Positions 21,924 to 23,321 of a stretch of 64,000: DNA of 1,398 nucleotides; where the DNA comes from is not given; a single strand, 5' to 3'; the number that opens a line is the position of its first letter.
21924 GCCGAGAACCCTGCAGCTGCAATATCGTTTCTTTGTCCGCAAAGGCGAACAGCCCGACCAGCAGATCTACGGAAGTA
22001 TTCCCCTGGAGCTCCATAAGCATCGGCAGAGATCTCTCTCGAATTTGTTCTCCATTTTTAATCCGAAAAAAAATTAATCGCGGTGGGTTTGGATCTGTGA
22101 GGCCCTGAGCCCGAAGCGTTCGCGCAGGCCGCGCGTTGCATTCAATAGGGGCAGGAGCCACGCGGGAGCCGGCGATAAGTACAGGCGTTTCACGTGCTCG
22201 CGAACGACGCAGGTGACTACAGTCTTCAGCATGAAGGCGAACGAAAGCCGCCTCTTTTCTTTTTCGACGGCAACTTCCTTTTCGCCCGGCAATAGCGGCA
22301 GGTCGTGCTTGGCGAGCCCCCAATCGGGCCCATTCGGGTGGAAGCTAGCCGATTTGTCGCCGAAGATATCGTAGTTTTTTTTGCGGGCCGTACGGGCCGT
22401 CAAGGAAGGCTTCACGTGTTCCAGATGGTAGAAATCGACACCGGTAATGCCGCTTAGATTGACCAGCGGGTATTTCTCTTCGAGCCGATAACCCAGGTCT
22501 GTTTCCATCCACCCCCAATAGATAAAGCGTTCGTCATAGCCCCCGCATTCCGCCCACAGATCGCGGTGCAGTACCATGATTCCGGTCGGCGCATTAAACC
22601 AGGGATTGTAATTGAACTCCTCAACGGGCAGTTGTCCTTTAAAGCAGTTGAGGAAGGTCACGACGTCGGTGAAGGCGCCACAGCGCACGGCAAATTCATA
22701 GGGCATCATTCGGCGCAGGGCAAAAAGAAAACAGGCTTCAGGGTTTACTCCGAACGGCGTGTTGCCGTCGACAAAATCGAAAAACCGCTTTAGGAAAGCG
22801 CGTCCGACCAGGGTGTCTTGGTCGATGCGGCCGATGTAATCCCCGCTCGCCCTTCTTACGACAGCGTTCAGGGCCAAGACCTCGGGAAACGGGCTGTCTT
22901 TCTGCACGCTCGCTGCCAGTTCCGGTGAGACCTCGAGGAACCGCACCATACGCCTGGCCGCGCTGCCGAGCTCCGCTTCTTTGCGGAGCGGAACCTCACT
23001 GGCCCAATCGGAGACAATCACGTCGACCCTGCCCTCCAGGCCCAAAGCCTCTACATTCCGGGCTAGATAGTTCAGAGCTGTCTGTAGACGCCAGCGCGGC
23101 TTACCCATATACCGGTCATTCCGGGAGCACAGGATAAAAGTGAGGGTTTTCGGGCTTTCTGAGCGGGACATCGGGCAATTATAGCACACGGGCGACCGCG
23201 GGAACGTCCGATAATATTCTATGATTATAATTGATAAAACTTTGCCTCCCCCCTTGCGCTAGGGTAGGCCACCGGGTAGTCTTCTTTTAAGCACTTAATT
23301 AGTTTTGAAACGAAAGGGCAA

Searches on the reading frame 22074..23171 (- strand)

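Call 77: search_protein_families(library=pfam, proteins=[window:22074-23171:-], max_evalue=0.001)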
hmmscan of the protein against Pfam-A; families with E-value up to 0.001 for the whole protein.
window:22074-23171:- (365 aa): 1 family
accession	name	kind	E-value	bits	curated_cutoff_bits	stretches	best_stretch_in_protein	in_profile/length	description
PF02709.20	Glyco_transf_7C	-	0.00099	19.1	23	0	195-233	19-58/78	N-terminal domain of galactosyltransferase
